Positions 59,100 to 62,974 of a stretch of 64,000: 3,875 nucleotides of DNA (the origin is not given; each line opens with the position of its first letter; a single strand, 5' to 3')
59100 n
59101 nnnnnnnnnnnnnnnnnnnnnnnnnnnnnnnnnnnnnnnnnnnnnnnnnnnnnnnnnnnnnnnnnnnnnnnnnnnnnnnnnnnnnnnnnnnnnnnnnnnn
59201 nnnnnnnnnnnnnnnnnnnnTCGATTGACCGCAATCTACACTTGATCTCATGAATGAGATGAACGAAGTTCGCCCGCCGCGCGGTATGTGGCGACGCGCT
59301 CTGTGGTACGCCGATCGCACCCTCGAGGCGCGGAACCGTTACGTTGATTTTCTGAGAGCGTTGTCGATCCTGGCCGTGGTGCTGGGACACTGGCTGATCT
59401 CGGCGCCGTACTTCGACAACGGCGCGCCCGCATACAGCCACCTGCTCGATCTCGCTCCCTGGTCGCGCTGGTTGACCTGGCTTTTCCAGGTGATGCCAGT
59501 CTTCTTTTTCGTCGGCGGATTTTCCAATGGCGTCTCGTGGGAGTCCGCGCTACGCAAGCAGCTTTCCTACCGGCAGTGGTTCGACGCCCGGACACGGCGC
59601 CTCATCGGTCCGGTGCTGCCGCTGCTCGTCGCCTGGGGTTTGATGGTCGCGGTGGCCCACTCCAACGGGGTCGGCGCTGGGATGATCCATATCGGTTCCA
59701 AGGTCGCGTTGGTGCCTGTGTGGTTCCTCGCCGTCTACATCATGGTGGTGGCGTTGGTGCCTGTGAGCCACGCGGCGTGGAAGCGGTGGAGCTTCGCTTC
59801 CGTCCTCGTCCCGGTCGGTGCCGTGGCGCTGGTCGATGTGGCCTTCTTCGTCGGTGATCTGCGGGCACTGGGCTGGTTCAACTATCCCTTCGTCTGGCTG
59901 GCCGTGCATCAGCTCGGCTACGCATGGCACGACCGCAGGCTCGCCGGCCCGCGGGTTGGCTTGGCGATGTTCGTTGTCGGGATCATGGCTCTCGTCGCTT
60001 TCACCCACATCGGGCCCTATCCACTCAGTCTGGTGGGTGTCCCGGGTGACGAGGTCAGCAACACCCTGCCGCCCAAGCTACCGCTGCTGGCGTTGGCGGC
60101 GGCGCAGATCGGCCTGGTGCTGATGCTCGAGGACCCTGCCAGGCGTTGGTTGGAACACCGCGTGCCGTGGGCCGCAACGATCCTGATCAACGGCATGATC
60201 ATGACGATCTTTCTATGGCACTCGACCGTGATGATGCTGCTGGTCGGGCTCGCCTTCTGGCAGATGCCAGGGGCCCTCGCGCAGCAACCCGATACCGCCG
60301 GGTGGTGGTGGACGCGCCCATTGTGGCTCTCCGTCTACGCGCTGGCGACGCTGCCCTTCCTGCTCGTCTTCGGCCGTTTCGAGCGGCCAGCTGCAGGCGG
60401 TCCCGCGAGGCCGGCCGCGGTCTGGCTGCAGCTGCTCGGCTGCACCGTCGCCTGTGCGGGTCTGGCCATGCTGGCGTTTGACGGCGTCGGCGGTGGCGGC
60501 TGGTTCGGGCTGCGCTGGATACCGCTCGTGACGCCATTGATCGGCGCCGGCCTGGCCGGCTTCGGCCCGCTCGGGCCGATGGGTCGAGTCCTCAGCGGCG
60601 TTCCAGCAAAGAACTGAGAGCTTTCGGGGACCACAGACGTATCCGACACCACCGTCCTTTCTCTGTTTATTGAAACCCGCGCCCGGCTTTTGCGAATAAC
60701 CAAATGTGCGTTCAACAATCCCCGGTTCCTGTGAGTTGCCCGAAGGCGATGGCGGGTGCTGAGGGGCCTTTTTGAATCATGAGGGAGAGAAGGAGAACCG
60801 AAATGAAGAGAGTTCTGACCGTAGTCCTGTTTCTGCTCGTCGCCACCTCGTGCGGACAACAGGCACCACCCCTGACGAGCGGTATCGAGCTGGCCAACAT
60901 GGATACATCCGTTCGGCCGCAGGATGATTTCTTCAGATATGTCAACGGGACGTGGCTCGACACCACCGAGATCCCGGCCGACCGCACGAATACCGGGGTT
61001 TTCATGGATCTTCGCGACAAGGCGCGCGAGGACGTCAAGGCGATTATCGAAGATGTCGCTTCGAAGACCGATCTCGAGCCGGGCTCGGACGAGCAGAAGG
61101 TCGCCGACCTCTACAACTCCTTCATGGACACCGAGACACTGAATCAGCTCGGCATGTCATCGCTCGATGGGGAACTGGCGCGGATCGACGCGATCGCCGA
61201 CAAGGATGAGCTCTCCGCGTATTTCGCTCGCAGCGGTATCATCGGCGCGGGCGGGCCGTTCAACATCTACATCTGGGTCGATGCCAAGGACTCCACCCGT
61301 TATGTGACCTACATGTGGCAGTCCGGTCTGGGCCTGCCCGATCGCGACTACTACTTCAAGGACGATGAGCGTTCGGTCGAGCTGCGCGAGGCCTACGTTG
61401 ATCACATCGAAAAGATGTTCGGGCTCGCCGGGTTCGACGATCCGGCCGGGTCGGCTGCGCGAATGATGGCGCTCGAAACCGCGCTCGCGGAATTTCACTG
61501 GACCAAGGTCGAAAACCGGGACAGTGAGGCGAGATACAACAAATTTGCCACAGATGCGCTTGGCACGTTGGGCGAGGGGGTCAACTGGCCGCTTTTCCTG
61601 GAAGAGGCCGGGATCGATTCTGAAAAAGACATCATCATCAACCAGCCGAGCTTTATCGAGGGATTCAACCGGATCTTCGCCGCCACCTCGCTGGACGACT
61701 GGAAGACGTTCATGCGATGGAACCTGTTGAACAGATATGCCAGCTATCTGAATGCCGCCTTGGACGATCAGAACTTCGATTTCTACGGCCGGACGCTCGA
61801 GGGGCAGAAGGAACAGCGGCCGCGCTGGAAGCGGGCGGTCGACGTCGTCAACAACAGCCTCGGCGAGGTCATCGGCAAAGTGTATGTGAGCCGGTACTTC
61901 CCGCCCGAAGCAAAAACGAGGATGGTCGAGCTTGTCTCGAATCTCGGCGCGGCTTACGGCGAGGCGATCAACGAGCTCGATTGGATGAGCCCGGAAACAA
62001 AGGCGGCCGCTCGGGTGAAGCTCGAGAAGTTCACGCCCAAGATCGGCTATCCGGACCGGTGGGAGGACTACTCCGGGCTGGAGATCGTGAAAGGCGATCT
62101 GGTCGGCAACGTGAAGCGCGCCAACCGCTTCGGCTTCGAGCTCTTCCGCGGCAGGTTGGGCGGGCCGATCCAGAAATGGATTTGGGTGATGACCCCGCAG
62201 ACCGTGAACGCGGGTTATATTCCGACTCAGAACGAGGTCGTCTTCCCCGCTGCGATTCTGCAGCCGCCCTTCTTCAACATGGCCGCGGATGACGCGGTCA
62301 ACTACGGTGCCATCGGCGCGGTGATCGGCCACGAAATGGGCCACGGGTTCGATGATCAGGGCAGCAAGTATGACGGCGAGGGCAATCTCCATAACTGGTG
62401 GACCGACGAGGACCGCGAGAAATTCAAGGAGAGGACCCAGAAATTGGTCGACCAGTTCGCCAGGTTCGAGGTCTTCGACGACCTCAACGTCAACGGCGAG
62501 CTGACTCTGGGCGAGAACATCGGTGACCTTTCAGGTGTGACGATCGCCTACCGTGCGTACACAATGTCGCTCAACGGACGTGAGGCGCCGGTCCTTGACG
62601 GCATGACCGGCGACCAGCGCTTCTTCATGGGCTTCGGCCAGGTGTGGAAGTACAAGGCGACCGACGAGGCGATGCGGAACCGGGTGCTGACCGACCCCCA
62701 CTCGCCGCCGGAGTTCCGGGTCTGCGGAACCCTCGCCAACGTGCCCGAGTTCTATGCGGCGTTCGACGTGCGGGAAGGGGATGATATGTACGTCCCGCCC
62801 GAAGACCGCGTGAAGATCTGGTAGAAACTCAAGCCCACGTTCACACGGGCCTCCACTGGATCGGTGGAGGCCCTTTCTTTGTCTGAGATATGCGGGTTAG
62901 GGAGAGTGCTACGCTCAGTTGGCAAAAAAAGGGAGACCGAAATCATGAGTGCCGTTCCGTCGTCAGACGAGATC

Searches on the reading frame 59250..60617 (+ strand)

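Call 65: search_protein_families(library=pfam, max_evalue=0.00001, proteins=[window:59250-60617:+])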
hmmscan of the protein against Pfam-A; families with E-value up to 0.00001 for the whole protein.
window:59250-60617:+ (455 aa): 1 family
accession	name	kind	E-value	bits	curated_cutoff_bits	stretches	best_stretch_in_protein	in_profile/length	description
PF01757.29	Acyl_transf_3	-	3.2e-22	79.5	31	1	29-374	1-324/326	Acyltransferase domain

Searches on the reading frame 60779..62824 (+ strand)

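Call 65: search_protein_families(library=pfam, max_evalue=0.00001, proteins=[window:60779-62824:+])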
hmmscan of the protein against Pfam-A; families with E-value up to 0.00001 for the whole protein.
window:60779-62824:+ (681 aa): 2 families
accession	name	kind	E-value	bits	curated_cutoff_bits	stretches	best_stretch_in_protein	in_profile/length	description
PF05649.18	Peptidase_M13_N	-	1e-124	417.3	32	1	47-425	1-381/381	Peptidase family M13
PF01431.27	Peptidase_M13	-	2.4e-75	253.1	24.5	1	477-678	1-205/205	Peptidase family M13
